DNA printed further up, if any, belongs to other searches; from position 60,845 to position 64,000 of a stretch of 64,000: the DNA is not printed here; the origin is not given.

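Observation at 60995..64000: Single ORF fusing a complete ZC3H15/DFRP1 (Tma46) module to an ABCF2/Arb1-type ABC-F ATPase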

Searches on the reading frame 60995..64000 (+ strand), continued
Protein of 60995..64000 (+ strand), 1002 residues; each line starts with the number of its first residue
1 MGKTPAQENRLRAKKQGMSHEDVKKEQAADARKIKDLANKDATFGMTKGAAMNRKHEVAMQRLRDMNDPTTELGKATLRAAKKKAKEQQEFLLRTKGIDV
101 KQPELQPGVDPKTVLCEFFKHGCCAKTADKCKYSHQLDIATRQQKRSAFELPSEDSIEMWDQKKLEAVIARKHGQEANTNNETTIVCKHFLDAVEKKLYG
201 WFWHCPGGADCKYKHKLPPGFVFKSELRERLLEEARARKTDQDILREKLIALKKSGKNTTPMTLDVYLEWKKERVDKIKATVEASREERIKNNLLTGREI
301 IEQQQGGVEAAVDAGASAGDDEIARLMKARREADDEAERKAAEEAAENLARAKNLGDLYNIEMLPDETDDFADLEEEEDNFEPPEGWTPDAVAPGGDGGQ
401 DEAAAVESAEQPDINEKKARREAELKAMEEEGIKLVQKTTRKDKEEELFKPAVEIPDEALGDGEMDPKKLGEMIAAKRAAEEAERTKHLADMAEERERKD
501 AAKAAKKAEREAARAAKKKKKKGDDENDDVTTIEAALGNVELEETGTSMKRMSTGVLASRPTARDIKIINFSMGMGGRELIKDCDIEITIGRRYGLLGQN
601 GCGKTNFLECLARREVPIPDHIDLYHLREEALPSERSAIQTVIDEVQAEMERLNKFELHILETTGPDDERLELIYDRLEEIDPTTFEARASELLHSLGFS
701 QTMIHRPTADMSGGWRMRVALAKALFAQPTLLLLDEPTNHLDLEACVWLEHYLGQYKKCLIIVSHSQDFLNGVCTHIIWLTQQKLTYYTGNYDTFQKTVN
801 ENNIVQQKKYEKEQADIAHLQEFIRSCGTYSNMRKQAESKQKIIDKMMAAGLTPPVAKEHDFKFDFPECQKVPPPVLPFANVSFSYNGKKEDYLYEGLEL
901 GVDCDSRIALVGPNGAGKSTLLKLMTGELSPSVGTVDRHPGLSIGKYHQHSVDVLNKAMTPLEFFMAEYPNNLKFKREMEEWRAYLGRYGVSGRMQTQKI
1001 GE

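Call 38: search_protein_families(library=pfam, proteins=[P0201, P0209, P0240, P0259, P0263, P0287, P0292, P0334], max_evalue=0.0001)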
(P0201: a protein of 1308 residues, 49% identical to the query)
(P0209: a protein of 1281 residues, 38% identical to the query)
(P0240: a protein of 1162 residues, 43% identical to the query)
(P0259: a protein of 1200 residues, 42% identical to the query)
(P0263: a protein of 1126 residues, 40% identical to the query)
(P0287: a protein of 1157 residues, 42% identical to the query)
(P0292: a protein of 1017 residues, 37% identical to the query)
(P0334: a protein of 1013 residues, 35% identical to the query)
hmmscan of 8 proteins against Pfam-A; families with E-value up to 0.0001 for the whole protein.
P0201 (1308 aa): 32 families (the best 25 are shown)
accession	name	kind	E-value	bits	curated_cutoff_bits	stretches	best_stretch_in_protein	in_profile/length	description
PF00005.33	ABC_tran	-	7.1e-93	308.9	25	4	1109-1242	1-137/137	ABC transporter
PF13304.12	AAA_21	-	1.7e-32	114.1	27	1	1183-1273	220-303/304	AAA domain, putative AbiEii toxin, Type IV TA system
PF02463.25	SMC_N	-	2.6e-24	86.3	40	0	808-990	29-209/220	RecF/RecN/SMC N terminal domain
PF12848.13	ABC_tran_Xtn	-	2.7e-19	69.5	25.9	1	991-1075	2-84/85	ABC transporter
PF13401.12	AAA_22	-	1.4e-14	55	27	0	135-264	10-114/130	AAA domain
PF13555.12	AAA_29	-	8.5e-14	51.5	27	0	1119-1136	22-39/61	P-loop containing region of AAA domain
PF13521.12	AAA_28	-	5.8e-11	43.3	27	0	446-464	1-19/164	AAA domain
PF05729.18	NACHT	-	2.6e-10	40.8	26.7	0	446-469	2-25/167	NACHT domain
PF13476.12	AAA_23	-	2.8e-10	41.6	27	0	448-462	23-37/201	AAA domain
PF03193.22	RsgA_GTPase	-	2.9e-10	40.7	30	0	1121-1154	108-141/174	RsgA GTPase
PF13191.12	AAA_16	-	5.3e-10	40.5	32.6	0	135-235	29-129/167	AAA ATPase domain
PF01926.29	MMR_HSR1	-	7.6e-10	39.3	21.9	0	1121-1143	1-23/113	50S ribosome-binding GTPase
PF00006.31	ATP-synt_ab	-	9.4e-08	32.4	29.5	0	127-168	11-48/213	ATP synthase alpha/beta family, nucleotide-binding domain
PF13173.12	AAA_14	-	1.5e-07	31.9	27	0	447-469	5-27/129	AAA domain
PF13671.12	AAA_33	-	1.6e-07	32.2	27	0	448-468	3-23/143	AAA domain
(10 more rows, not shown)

P0209 (1281 aa): 24 families
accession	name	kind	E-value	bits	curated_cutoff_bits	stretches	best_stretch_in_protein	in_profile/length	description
PF00005.33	ABC_tran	-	2.3e-80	268.4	25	4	1096-1219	9-137/137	ABC transporter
PF13304.12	AAA_21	-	1.3e-26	94.9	27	1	422-676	3-303/304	AAA domain, putative AbiEii toxin, Type IV TA system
PF02463.25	SMC_N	-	1.5e-24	87.1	40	0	211-304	115-205/220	RecF/RecN/SMC N terminal domain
PF12848.13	ABC_tran_Xtn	-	2.8e-17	63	25.9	1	971-1047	1-77/85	ABC transporter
PF13555.12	AAA_29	-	1.4e-13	50.8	27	0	1088-1133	12-56/61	P-loop containing region of AAA domain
PF13476.12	AAA_23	-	3.6e-13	51.1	27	0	396-571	5-142/201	AAA domain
PF01926.29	MMR_HSR1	-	1.6e-11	44.7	21.9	0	420-443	1-23/113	50S ribosome-binding GTPase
PF03193.22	RsgA_GTPase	-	3.5e-11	43.7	30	0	420-452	108-137/174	RsgA GTPase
PF03308.22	MeaB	-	2.8e-08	33.6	23.1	0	407-442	22-57/273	Methylmalonyl Co-A mutase-associated GTPase MeaB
PF05729.18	NACHT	-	3e-08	34.1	26.7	0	158-175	5-22/167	NACHT domain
PF25199.1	nSTAND_NTPase5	-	4e-08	33.6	34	0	158-196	46-83/145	Novel STAND NTPase 5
PF13191.12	AAA_16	-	1.2e-07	32.9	32.6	0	789-849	30-82/167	AAA ATPase domain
PF00006.31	ATP-synt_ab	-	1.6e-07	31.6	29.5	0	150-176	11-37/213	ATP synthase alpha/beta family, nucleotide-binding domain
PF13401.12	AAA_22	-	4.7e-07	30.6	27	0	423-443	10-30/130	AAA domain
PF13173.12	AAA_14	-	9.5e-07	29.3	27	0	1101-1124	5-28/129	AAA domain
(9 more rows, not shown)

P0240 (1162 aa): 18 families
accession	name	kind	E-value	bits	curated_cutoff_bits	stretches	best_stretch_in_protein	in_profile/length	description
PF00005.33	ABC_tran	-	5.7e-51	173.1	25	2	616-788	1-137/137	ABC transporter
PF13304.12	AAA_21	-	2.3e-18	67.7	27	0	1047-1118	226-303/304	AAA domain, putative AbiEii toxin, Type IV TA system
PF00069.31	Pkinase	-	1.2e-13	51.6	31.7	1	306-368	139-204/263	Protein kinase domain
PF07714.23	PK_Tyr_Ser-Thr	-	7.6e-13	48.8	23.1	2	306-383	143-227/258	Protein tyrosine and serine/threonine kinase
PF02463.25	SMC_N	-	9e-11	42.1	40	0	1056-1125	134-206/220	RecF/RecN/SMC N terminal domain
PF03193.22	RsgA_GTPase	-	8.2e-09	35.9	30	0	964-1015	108-157/174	RsgA GTPase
PF13555.12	AAA_29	-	1e-07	32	27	0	957-983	17-43/61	P-loop containing region of AAA domain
PF12799.13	LRR_4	-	8.4e-07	29.5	27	0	93-128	3-40/44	Leucine Rich repeats (2 copies)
PF00004.35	AAA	-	1.3e-06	29.4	21.2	0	631-729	3-97/131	ATPase family associated with various cellular activities (AAA)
PF13521.12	AAA_28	-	3.4e-06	27.8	27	0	964-985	1-22/164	AAA domain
PF13175.12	AAA_15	-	6e-06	26.5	32.1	0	615-892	13-182/374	AAA ATPase domain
PF00560.39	LRR_1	-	6.4e-06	25.7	20.6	0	157-171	2-16/23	Leucine Rich Repeat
PF01926.29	MMR_HSR1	-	1e-05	26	21.9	0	964-990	1-27/113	50S ribosome-binding GTPase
PF08263.17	LRRNT_2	-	1.1e-05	26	20.7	1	27-62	4-41/41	Leucine rich repeat N-terminal domain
PF13855.12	LRR_8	-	1.1e-05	25.5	27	0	82-127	16-61/61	Leucine rich repeat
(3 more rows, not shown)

P0259 (1200 aa): 9 families
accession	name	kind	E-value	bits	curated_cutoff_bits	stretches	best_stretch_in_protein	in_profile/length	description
PF00005.33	ABC_tran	-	1.8e-44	152.1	25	2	606-787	3-137/137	ABC transporter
PF13304.12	AAA_21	-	3.1e-14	54.2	27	0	1053-1124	226-303/304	AAA domain, putative AbiEii toxin, Type IV TA system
PF12848.13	ABC_tran_Xtn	-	1.4e-08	35.2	25.9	1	826-887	1-65/85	ABC transporter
PF13555.12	AAA_29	-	2.2e-07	30.9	27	0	959-986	12-39/61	P-loop containing region of AAA domain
PF03193.22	RsgA_GTPase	-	2.4e-07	31.2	30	0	970-1001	107-138/174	RsgA GTPase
PF01926.29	MMR_HSR1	-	6.1e-06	26.8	21.9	0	971-997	1-26/113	50S ribosome-binding GTPase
PF00004.35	AAA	-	2.7e-05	25.1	21.2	0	619-726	3-92/131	ATPase family associated with various cellular activities (AAA)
PF13401.12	AAA_22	-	2.8e-05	24.9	27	0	968-1019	4-42/130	AAA domain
PF13173.12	AAA_14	-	9.9e-05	22.8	27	0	972-994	5-27/129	AAA domain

P0263 (1126 aa): 10 families
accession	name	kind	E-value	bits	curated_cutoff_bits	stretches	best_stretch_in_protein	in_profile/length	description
PF00005.33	ABC_tran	-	1.1e-44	152.8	25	2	564-726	2-137/137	ABC transporter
PF13304.12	AAA_21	-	4.6e-12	47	27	0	910-926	3-19/304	AAA domain, putative AbiEii toxin, Type IV TA system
PF02463.25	SMC_N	-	4.2e-11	43.1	40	0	992-1069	130-213/220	RecF/RecN/SMC N terminal domain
PF13555.12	AAA_29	-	1e-07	32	27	0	561-590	10-39/61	P-loop containing region of AAA domain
PF13521.12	AAA_28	-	1.8e-06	28.7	27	0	908-928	1-21/164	AAA domain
PF13476.12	AAA_23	-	6.6e-06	27.3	27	0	903-928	15-41/201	AAA domain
PF03193.22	RsgA_GTPase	-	7.1e-06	26.4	30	0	547-595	81-128/174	RsgA GTPase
PF13401.12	AAA_22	-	1.1e-05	26.2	27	0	909-991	8-64/130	AAA domain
PF13238.12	AAA_18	-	3.1e-05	24.9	29.4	0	909-980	1-74/128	AAA domain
PF12848.13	ABC_tran_Xtn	-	9.2e-05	22.9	25.9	1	765-828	1-64/85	ABC transporter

P0287 (1157 aa): 12 families
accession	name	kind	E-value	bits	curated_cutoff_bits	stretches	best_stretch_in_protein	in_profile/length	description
PF00005.33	ABC_tran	-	1.4e-45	155.7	25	2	920-1051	1-137/137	ABC transporter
PF13304.12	AAA_21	-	2.2e-12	48.1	27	0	1008-1082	223-303/304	AAA domain, putative AbiEii toxin, Type IV TA system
PF03193.22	RsgA_GTPase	-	6.1e-08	33.1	30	0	929-963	106-139/174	RsgA GTPase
PF12848.13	ABC_tran_Xtn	-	1.8e-07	31.6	25.9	1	788-859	1-75/85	ABC transporter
PF13555.12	AAA_29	-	2.2e-07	30.9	27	0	920-947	12-39/61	P-loop containing region of AAA domain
PF01926.29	MMR_HSR1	-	3.9e-06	27.4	21.9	0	932-955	1-23/113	50S ribosome-binding GTPase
PF13191.12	AAA_16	-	1e-05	26.5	32.6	0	933-979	27-72/167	AAA ATPase domain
PF13401.12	AAA_22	-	1.1e-05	26.2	27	0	933-978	8-40/130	AAA domain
PF13521.12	AAA_28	-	1.3e-05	25.9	27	0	589-647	4-65/164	AAA domain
PF00004.35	AAA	-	1.7e-05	25.7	21.2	0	589-689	3-97/131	ATPase family associated with various cellular activities (AAA)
PF00910.28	RNA_helicase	-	3.4e-05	24.7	21.5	0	933-975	1-43/105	RNA helicase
PF13173.12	AAA_14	-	3.7e-05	24.2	27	0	933-955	5-27/129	AAA domain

P0292 (1017 aa): 8 families
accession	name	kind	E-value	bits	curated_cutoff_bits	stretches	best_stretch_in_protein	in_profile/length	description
PF00005.33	ABC_tran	-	1.6e-39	136.1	25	2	815-945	2-137/137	ABC transporter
PF12848.13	ABC_tran_Xtn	-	1.9e-18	66.7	25.9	1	703-779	1-78/85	ABC transporter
PF13304.12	AAA_21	-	2.1e-09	38.3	27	0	936-977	260-304/304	AAA domain, putative AbiEii toxin, Type IV TA system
PF01926.29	MMR_HSR1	-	2.1e-06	28.2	21.9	0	826-865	1-40/113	50S ribosome-binding GTPase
PF03193.22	RsgA_GTPase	-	3.7e-06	27.3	30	0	827-856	109-138/174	RsgA GTPase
PF13401.12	AAA_22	-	7.9e-06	26.6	27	0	828-904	9-65/130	AAA domain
PF13555.12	AAA_29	-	6.3e-05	23.1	27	0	819-841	17-39/61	P-loop containing region of AAA domain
PF00910.28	RNA_helicase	-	8.3e-05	23.5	21.5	0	828-856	2-30/105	RNA helicase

P0334 (1013 aa): 12 families
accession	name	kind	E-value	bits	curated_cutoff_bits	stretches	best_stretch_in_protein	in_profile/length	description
PF00005.33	ABC_tran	-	1.2e-49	168.8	25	2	793-923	2-137/137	ABC transporter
PF13304.12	AAA_21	-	3e-15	57.5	27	1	806-853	3-56/304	AAA domain, putative AbiEii toxin, Type IV TA system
PF02463.25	SMC_N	-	2.1e-11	44.1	40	0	472-664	28-213/220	RecF/RecN/SMC N terminal domain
PF13521.12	AAA_28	-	1.7e-07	32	27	0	473-546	4-75/164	AAA domain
PF13555.12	AAA_29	-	2.8e-07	30.6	27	0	794-819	14-39/61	P-loop containing region of AAA domain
PF13401.12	AAA_22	-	1.5e-06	29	27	0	473-560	10-82/130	AAA domain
PF03193.22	RsgA_GTPase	-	2e-06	28.2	30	0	802-836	106-140/174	RsgA GTPase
PF13191.12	AAA_16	-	5.9e-06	27.3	32.6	0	473-563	29-108/167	AAA ATPase domain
PF13173.12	AAA_14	-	1.8e-05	25.2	27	0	472-513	6-44/129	AAA domain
PF12848.13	ABC_tran_Xtn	-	2.9e-05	24.5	25.9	1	660-704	1-45/85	ABC transporter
PF05729.18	NACHT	-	7.2e-05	23.1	26.7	0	804-826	2-24/167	NACHT domain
PF00004.35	AAA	-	7.8e-05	23.6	21.2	0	473-492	3-22/131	ATPase family associated with various cellular activities (AAA)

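Call 61: predict_structure(alignment_id=A1)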
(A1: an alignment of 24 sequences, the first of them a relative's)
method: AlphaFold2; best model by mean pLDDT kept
length: 1108 residues; sequences in the alignment: 24
mean_pLDDT: 50.7   pTM: 0.30
mean pLDDT of the five models: 50.7, 49.2, 45.9, 45.8, 43.3
residues with pLDDT >= 90: 0; 70-90: 172; 50-70: 412; < 50: 524
segments of 3 or more residues with pLDDT < 50: 1-3, 40-52, 96-228, 256-264, 306-323, 351-417, 429-456, 458-467, 469-471, 515-552, 574-580, 599-603, 736-739, 781-784, 853-905, 924-1025, 1027-1033
pLDDT, mean of each block of 10 residues (from residue 1): 57 65 71 62 44 55 61 67 66 48 37 42 43 33 30 34 41 35 33 38 37 42 44 53 61 54 56 73 71 52 44 34 51 65 61 41 31 28 27 25 26 43 54 29 32 40 44 59 64 68 67 46 28 23 26 53 55 48 53 54 51 56 65 81 80 74 68 71 74 76 80 71 68 54 54 53 56 59 51 56 62 75 71 75 76 39 25 31 32 44 53 53 46 36 24 28 31 26 29 27 34 39 45 51 58 61 71 63 73 72 54
secondary structure, 60 per line:
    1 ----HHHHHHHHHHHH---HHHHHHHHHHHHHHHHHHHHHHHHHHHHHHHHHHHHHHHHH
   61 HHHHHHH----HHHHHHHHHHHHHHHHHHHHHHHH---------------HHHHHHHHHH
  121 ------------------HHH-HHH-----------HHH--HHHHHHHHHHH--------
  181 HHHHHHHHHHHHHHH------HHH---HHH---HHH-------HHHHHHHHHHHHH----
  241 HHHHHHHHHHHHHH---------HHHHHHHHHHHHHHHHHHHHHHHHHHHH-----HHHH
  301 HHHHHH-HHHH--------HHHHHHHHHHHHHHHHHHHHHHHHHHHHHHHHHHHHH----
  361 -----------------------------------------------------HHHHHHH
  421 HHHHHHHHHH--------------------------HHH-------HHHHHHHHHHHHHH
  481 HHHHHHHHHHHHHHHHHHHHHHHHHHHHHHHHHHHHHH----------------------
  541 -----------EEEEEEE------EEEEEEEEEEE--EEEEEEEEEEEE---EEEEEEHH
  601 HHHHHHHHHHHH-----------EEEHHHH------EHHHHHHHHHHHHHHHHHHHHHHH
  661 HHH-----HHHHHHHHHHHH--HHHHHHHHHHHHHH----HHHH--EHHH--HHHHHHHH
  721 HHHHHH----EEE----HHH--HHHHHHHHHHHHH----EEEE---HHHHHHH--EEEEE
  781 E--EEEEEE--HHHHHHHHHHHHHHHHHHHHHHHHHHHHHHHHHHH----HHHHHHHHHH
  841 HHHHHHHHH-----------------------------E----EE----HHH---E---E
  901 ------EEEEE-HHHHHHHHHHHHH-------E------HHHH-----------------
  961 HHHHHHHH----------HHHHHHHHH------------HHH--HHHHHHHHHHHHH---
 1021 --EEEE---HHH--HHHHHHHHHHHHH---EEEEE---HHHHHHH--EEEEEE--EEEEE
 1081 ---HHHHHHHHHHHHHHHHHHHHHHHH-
elements in order (helices of 4 or more, strands of 3 or more residues): H5-16 H20-67 H72-95 H111-120 H162-172 H181-195 H224-236 H241-254 H264-291 H297-306 H308-311 H320-356 H414-430 H467-518 E552-558 E565-575 E578-589 E593-598 H599-612 E624-626 H627-630 H638-663 H669-680 H683-696 H701-704 H713-726 E731-733 H743-755 E760-763 H767-773 E776-781 E784-789 H792-826 H831-849 E907-911 H913-925 H940-943 H961-968 H979-987 H1005-1017 E1023-1026 H1035-1047 E1051-1055 H1059-1065 E1068-1073 E1076-1080 H1084-1107
